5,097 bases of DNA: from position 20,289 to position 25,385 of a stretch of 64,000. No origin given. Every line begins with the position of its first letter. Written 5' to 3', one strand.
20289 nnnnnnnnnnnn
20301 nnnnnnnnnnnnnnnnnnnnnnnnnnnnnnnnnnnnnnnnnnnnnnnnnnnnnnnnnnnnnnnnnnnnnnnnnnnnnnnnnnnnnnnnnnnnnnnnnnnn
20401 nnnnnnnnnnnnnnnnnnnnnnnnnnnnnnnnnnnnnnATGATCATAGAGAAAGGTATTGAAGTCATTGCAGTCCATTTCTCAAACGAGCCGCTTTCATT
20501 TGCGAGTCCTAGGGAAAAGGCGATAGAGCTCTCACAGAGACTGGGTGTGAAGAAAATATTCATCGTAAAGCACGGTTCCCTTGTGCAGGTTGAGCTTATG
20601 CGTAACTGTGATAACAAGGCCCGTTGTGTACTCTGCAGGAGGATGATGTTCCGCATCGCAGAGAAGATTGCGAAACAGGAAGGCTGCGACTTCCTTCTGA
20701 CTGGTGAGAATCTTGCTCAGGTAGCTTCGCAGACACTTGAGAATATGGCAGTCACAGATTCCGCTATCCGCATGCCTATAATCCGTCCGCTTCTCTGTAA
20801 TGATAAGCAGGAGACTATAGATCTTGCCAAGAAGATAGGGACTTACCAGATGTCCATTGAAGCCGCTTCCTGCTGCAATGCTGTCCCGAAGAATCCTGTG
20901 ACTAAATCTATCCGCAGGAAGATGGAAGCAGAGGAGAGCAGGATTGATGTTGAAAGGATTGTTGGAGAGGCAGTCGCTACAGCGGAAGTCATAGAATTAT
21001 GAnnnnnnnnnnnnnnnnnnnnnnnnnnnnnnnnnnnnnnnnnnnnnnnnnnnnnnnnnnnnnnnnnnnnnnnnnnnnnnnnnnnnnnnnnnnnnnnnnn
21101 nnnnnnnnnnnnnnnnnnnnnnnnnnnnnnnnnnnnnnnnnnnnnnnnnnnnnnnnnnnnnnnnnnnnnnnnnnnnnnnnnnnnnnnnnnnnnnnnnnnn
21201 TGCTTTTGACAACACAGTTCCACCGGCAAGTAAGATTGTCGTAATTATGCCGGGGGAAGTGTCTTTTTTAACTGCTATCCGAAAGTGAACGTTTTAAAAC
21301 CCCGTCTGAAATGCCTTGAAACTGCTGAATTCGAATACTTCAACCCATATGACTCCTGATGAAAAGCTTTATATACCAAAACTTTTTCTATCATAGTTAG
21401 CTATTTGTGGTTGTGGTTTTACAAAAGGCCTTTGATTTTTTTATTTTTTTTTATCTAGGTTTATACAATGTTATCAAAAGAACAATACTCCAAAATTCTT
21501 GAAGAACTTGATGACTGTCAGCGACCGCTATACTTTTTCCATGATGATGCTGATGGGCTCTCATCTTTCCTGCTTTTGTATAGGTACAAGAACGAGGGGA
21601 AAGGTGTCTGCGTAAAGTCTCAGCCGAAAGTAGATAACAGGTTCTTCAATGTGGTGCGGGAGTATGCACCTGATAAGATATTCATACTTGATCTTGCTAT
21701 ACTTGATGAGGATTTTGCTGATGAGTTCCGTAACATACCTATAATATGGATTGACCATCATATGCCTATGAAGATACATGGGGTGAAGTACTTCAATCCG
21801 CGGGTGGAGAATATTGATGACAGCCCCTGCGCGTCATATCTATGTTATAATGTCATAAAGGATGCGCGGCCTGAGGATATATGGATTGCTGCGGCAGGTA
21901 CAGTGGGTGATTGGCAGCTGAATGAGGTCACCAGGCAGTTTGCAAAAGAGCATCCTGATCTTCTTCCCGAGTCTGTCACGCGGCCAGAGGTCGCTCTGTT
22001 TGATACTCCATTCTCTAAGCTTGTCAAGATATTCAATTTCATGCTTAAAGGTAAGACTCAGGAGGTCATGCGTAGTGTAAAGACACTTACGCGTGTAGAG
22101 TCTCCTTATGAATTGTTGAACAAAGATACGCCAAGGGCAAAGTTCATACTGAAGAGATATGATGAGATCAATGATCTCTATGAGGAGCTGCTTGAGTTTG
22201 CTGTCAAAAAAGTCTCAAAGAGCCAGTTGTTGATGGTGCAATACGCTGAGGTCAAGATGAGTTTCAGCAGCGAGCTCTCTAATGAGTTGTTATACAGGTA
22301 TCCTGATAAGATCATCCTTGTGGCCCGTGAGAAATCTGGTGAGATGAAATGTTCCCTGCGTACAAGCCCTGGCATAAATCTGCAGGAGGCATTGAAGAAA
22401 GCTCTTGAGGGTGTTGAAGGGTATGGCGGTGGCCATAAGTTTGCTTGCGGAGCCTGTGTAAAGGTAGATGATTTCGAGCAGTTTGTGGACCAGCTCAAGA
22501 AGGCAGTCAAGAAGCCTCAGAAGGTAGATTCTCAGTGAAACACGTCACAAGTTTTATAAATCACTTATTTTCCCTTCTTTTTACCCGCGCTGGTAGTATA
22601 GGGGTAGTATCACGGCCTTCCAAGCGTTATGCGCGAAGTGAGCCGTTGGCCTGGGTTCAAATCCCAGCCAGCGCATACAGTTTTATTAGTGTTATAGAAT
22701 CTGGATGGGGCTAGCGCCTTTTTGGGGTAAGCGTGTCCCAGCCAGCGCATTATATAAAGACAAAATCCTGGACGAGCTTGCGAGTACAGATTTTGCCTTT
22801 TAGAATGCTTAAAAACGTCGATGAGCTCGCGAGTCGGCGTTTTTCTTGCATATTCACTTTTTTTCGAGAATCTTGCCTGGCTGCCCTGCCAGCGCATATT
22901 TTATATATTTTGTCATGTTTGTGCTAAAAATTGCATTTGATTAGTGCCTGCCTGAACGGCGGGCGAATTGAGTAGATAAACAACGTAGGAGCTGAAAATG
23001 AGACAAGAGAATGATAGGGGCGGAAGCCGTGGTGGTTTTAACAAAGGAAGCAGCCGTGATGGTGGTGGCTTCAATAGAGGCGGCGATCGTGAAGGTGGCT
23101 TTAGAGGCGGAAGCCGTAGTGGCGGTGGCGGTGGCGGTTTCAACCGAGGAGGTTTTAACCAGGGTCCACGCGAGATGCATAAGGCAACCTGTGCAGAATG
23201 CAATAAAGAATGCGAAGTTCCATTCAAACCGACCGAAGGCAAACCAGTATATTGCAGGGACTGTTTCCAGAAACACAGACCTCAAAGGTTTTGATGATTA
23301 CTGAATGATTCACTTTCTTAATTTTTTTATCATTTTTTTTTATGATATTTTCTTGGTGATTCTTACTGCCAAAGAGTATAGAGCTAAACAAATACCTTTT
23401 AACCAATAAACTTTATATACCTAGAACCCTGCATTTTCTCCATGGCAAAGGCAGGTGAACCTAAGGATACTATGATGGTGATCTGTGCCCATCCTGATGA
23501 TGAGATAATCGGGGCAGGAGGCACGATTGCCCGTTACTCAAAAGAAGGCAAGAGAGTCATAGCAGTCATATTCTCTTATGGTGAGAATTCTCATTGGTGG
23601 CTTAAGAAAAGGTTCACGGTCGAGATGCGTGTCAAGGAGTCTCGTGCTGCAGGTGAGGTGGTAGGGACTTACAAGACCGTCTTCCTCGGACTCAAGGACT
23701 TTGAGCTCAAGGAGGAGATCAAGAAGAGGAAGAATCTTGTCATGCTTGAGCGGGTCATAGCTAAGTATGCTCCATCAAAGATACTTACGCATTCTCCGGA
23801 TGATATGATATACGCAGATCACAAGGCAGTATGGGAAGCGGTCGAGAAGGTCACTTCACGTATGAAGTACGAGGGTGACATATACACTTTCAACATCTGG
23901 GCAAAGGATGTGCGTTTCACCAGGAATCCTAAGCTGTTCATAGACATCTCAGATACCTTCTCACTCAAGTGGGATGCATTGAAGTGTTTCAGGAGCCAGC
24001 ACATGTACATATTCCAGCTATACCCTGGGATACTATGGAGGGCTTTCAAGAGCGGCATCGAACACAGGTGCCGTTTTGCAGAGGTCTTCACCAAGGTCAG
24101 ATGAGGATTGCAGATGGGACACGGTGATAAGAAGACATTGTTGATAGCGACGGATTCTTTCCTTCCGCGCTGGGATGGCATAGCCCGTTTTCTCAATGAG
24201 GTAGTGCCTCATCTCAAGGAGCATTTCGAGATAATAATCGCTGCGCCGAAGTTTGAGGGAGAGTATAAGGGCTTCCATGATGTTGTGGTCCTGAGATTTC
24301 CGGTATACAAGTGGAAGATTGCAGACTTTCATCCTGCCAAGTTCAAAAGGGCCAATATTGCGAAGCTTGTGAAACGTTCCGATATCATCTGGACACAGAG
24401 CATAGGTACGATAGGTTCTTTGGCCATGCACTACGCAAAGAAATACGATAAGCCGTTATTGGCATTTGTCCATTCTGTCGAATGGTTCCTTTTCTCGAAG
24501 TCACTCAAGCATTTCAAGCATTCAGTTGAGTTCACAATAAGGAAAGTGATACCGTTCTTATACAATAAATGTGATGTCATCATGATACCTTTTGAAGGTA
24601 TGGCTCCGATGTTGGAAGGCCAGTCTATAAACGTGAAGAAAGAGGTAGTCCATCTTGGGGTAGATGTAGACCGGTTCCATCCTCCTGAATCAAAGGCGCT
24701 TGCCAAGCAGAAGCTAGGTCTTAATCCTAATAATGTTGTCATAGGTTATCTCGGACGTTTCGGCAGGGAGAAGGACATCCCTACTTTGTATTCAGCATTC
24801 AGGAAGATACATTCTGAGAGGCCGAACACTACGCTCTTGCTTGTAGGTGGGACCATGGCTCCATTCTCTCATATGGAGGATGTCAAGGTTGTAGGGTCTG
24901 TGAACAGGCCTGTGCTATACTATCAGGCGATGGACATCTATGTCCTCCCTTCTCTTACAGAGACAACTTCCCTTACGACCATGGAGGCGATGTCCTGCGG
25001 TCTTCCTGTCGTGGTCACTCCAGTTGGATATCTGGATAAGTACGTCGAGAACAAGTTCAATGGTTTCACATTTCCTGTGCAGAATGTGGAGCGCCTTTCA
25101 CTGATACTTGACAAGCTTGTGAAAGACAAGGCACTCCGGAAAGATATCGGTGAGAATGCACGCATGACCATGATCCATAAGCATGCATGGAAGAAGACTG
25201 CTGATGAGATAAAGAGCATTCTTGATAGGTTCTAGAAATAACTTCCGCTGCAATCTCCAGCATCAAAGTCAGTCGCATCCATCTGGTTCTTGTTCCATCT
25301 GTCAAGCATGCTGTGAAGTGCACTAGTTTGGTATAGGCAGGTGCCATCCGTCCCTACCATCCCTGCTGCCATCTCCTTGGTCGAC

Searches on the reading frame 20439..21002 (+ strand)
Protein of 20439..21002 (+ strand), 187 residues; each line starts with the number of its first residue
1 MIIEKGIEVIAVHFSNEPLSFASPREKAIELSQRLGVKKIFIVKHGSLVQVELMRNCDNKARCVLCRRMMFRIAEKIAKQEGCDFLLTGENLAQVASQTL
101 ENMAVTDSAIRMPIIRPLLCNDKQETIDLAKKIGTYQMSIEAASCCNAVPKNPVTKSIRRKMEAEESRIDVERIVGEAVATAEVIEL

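Call 45: search_protein_families(library=pfam, proteins=[window:20439-21002:+], max_evalue=0.001)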
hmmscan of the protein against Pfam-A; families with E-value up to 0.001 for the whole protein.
window:20439-21002:+ (187 aa): 1 family
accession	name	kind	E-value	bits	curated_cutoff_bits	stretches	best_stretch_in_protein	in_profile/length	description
PF02568.20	ThiI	-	1.5e-46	158.9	20.5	1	1-170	22-196/197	Thiamine biosynthesis protein (ThiI)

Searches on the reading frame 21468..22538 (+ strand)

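Call 45: search_protein_families(library=pfam, proteins=[window:21468-22538:+], max_evalue=0.001)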
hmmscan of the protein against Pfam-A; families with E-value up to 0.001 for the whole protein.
window:21468-22538:+ (356 aa): 2 families
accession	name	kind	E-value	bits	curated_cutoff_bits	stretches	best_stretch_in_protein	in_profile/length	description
PF02272.25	DHHA1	-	1.6e-14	54.7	25.9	1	260-349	11-102/102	DHHA1 domain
PF01368.27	DHH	-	4.9e-09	37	28.1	1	24-131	6-103/125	DHH family, N-terminal domain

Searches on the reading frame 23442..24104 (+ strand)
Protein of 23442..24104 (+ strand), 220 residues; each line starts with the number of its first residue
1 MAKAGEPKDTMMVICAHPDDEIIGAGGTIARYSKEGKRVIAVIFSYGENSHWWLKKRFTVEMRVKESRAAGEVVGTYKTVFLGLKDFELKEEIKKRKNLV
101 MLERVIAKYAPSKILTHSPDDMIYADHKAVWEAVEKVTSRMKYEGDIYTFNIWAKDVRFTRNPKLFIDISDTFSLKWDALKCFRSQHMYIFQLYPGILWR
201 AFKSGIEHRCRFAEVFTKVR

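Call 45: search_protein_families(library=pfam, proteins=[window:23442-24104:+], max_evalue=0.001)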
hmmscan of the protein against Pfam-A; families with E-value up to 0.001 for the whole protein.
window:23442-24104:+ (220 aa): 1 family
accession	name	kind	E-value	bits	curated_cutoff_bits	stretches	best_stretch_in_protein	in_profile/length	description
PF02585.22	PIG-L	-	4.4e-24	85.9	28.2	1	12-136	1-127/129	GlcNAc-PI de-N-acetylase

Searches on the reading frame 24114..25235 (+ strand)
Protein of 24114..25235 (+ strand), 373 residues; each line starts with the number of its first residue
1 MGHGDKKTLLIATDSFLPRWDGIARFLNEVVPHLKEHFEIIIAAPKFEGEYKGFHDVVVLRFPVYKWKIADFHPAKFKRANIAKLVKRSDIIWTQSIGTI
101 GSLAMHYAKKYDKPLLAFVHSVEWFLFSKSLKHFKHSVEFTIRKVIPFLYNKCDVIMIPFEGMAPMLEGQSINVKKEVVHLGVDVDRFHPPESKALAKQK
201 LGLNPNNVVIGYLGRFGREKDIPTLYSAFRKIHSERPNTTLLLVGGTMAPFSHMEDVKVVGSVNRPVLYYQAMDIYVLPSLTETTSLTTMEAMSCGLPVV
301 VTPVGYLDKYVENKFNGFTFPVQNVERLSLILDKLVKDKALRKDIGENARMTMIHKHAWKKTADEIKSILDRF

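Call 45: search_protein_families(library=pfam, proteins=[window:24114-25235:+], max_evalue=0.001)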
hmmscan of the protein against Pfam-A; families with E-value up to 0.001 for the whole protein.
window:24114-25235:+ (373 aa): 4 families
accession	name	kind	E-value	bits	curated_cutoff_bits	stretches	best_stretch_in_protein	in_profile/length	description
PF00534.26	Glycos_transf_1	-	2.6e-30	105.6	26.4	1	197-350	5-170/172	Glycosyl transferases group 1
PF13692.12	Glyco_trans_1_4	-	1.5e-26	93.8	27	1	209-338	3-142/142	Glycosyl transferases group 1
PF13439.12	Glyco_transf_4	-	4.2e-11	43.6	28.5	1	21-187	2-170/170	Glycosyltransferase Family 4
PF13524.12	Glyco_trans_1_2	-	5.3e-06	26.9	25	1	282-366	60-142/144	Glycosyl transferase-like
